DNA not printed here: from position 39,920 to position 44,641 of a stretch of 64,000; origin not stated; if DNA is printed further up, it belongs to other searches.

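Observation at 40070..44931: Giant 1473-aa coiled-coil protein encoded between aIF5A and the smc-scpAB operon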

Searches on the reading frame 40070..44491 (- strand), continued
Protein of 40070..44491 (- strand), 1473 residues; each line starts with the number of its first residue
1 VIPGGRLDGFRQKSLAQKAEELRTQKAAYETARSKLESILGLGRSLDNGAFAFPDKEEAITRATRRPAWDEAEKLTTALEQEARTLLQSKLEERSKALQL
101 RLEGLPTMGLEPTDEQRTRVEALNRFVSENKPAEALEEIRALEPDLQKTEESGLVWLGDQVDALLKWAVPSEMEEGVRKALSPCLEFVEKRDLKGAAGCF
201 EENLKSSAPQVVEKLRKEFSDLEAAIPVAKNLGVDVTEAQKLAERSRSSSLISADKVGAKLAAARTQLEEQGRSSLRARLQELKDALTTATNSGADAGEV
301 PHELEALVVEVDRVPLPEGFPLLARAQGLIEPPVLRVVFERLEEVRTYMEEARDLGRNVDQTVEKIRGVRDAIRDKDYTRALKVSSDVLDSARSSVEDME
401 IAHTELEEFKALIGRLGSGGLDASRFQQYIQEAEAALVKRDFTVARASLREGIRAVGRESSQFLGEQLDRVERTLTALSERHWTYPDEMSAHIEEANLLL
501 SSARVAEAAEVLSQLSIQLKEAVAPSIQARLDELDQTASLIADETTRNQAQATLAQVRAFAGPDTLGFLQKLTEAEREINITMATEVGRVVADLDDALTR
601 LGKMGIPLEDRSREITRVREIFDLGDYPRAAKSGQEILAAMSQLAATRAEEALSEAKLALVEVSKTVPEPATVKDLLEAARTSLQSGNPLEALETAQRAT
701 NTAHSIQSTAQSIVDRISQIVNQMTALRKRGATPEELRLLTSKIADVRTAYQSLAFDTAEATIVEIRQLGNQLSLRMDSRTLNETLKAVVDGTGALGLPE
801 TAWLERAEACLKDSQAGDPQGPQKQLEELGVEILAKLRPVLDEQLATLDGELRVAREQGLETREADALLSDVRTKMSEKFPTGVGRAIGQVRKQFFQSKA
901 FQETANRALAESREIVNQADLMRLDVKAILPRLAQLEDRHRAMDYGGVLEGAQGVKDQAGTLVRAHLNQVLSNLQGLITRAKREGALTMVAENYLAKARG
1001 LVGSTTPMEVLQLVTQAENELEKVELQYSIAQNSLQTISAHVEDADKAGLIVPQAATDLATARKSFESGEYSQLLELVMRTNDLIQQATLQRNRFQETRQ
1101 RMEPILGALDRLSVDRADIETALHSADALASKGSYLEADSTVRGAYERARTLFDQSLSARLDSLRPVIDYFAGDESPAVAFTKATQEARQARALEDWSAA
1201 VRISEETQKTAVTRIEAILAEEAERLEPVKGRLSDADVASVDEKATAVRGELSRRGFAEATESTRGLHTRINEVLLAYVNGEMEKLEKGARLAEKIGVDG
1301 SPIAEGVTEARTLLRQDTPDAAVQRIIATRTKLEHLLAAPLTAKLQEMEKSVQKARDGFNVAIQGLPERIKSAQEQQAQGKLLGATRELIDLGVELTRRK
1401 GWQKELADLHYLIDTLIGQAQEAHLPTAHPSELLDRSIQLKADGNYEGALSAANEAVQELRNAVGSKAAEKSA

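Call 87: search_protein_families(library=ncbifam, proteins=[L006:6149-6511:+, L003:344-769:-], max_evalue=0.01)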
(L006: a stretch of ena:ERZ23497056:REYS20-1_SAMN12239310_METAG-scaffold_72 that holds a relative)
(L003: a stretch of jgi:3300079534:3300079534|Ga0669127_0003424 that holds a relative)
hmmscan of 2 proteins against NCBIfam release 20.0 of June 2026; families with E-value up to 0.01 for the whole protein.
L006:6149-6511:+ (120 aa): 8 families
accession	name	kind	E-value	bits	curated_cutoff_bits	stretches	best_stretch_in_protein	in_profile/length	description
NF058555.1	TransRegCdrSHalo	equivalog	7.8e-13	48.2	100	2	6-45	3-42/61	transcriptional regulator CdrS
NF041793.1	ORF56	equivalog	8.1e-07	29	50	0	13-44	9-39/39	ORF56 family plasmid copy control protein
TIGR02606.1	antidote_CC2985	hypoth_equivalog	0.00021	21.3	46.2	1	8-39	3-34/70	type II toxin-antitoxin system ParD family antitoxin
NF002169.0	PRK01002.1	subfamily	0.0014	18.6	111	0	3-44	3-44/141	nickel responsive regulator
NF001491.0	PRK00346.2-1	equivalog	0.0017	17.7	290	1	14-63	135-183/266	5'/3'-nucleotidase SurE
NF041551.1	YlcI_YnfO_N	subfamily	0.0037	17.3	30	1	4-41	2-37/42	YlcI/YnfO family protein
NF003381.0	PRK04460.1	equivalog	0.0043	17.1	105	1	2-46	2-46/139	nickel-responsive transcriptional regulator NikR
NF002815.0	PRK02967.1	equivalog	0.0073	16.3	83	0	6-48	3-45/139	nickel-responsive transcriptional regulator NikR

L003:344-769:- (141 aa): 7 families
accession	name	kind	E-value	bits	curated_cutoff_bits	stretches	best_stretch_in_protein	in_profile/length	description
NF002815.0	PRK02967.1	equivalog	2.5e-07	30.8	83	1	11-46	4-39/139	nickel-responsive transcriptional regulator NikR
NF003381.0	PRK04460.1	equivalog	1e-06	28.9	105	1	11-45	7-41/139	nickel-responsive transcriptional regulator NikR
TIGR02793.1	nikR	equivalog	3.4e-06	27.4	175.45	1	11-45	3-37/129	nickel-responsive transcriptional regulator NikR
NF002169.0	PRK01002.1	subfamily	9.1e-06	25.7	111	1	11-45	7-41/141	nickel responsive regulator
NF001884.0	PRK00630.1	subfamily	7.6e-05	22.8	119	1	12-45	14-47/148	nickel responsive regulator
NF058555.1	TransRegCdrSHalo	equivalog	0.00043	20.2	100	1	11-45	4-38/61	transcriptional regulator CdrS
NF053762.1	aCcr1_fam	equivalog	0.0016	18.3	60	1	10-41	2-32/38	aCcr1 family cell cycle regulator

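Call 100: search_solved_structures(query=L001:14508-14963:-, max_evalue=1)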
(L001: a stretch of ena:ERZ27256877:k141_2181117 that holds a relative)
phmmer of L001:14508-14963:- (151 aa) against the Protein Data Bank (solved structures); distinct sequences matched with E-value up to 1: 0.
